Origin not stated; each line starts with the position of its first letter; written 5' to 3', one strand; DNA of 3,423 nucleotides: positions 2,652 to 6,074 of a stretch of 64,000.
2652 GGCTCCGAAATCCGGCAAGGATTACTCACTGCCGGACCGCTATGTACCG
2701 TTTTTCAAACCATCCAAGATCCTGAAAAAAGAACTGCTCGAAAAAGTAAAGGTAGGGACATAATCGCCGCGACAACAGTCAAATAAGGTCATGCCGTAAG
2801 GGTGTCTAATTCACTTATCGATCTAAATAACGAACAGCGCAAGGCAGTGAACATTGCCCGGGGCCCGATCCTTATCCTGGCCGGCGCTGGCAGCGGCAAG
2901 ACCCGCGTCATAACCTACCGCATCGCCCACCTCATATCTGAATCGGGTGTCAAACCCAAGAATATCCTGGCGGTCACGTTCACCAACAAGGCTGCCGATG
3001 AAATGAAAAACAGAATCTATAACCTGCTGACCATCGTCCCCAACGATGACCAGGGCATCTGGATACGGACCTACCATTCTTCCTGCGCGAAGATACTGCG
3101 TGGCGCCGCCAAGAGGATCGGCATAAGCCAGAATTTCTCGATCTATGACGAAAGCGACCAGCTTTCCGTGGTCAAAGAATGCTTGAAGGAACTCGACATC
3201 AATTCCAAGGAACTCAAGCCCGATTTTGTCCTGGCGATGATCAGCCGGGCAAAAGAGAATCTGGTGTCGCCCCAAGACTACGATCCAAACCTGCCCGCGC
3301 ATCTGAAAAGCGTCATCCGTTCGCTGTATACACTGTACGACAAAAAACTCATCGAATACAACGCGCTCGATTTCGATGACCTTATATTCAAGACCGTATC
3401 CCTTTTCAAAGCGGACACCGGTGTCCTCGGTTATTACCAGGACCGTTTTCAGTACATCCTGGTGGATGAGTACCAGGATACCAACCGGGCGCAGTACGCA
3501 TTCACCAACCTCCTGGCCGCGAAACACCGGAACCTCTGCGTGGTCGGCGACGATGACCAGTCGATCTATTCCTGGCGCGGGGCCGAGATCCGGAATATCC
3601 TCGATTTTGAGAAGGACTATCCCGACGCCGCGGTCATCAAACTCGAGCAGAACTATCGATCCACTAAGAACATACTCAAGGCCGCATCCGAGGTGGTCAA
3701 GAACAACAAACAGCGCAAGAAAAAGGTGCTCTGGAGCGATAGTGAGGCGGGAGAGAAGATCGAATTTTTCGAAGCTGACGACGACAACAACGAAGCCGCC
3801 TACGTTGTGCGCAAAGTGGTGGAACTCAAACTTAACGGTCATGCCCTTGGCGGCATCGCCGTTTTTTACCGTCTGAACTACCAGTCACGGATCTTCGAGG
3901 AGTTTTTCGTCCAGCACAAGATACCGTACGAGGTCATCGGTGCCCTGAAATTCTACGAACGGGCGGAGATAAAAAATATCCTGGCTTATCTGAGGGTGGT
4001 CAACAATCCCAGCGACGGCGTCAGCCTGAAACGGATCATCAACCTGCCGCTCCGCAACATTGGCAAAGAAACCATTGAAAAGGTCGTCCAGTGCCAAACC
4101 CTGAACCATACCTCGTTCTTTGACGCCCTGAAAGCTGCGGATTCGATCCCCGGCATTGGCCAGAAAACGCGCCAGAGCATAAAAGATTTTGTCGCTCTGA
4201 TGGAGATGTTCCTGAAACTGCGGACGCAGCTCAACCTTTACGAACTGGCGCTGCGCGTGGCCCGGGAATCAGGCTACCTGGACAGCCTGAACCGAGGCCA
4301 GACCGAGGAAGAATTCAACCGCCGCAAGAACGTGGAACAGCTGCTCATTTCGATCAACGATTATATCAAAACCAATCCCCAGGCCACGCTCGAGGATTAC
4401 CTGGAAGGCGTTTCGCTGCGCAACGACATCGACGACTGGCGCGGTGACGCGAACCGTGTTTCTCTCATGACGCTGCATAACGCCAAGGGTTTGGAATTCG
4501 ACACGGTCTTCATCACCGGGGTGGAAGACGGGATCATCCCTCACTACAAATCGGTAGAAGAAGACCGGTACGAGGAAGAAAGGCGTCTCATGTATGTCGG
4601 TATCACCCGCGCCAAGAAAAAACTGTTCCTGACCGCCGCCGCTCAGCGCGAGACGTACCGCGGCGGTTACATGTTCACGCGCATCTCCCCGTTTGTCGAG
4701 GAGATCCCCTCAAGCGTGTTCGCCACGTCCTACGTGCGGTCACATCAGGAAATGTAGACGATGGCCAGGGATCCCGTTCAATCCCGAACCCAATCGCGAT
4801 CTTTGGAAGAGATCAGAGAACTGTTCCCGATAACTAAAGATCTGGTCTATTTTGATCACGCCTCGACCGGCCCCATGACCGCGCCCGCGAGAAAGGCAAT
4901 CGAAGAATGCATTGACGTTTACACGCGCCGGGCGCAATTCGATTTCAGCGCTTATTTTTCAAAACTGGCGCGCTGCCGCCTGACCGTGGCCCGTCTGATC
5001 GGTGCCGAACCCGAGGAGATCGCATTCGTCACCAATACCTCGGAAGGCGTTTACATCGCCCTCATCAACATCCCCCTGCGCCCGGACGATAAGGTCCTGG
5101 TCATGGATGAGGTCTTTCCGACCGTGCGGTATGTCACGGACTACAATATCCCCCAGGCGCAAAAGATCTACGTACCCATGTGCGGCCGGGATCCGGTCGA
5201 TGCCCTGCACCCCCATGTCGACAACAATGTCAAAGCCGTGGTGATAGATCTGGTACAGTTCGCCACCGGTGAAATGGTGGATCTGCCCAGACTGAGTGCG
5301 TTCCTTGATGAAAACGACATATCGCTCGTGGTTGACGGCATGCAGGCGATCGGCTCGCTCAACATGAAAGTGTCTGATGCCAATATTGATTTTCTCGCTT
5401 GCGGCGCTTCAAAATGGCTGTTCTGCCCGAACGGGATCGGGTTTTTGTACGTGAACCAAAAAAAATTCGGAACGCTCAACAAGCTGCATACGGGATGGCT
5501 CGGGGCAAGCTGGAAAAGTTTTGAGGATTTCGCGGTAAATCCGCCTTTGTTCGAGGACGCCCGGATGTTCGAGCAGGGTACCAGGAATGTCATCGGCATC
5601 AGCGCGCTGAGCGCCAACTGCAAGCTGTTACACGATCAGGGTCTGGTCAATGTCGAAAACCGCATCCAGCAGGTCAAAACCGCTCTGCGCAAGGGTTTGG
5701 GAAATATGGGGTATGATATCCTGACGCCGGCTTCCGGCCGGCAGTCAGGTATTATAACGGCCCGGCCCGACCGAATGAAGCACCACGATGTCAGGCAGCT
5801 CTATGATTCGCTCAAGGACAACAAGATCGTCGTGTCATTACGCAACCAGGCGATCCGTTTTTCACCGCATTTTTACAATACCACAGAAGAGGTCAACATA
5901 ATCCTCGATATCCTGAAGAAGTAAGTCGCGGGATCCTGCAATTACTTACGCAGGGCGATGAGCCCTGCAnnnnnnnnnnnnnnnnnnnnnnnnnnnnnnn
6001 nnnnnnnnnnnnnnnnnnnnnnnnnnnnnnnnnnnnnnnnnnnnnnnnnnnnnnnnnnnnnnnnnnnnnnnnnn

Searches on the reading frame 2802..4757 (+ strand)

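Call 68: search_protein_families(library=pfam, proteins=[window:2802-4757:+], max_evalue=0.00001)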
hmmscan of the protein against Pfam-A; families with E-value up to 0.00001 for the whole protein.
window:2802-4757:+ (651 aa): 7 families
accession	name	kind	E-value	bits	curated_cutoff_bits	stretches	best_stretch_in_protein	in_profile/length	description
PF00580.27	UvrD-helicase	-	2.6e-94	316.3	23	1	8-274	1-271/271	UvrD/REP helicase N-terminal domain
PF13361.12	UvrD_C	-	1.6e-78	265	25.6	1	279-613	1-348/350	UvrD-like helicase C-terminal domain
PF13245.12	AAA_19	-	7.5e-23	81.6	25.1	1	12-257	1-132/134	AAA domain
PF13538.12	UvrD_C_2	-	6.9e-12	45.5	27.4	1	555-610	4-51/52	UvrD-like helicase C-terminal domain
PF13086.12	AAA_11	-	1.5e-08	35.1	27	1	8-224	2-222/257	AAA domain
PF13604.12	AAA_30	-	4.8e-08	33.4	27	0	8-71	2-65/191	AAA domain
PF01443.25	Viral_helicase1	-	6.6e-08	33.1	21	0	519-609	161-225/228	Viral superfamily 1 RNA helicase core domain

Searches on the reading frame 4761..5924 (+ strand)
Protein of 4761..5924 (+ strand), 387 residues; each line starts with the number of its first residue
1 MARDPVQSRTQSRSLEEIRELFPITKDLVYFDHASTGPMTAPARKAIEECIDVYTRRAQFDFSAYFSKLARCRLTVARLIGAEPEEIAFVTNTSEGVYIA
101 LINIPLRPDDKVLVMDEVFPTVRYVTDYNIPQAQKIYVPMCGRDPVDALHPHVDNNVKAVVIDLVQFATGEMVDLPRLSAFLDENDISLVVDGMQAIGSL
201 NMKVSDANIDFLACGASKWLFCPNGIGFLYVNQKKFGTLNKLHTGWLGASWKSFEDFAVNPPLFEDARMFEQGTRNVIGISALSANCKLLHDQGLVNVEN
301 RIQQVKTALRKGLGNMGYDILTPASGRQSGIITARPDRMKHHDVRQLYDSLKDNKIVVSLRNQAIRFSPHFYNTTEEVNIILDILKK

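Call 68: search_protein_families(library=pfam, proteins=[window:4761-5924:+], max_evalue=0.00001)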
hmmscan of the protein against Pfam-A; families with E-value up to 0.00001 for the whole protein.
window:4761-5924:+ (387 aa): 1 family
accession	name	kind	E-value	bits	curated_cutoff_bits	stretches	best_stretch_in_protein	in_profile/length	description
PF00266.25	Aminotran_5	-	2.8e-36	125.7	21.5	1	29-379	1-369/371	Aminotransferase class-V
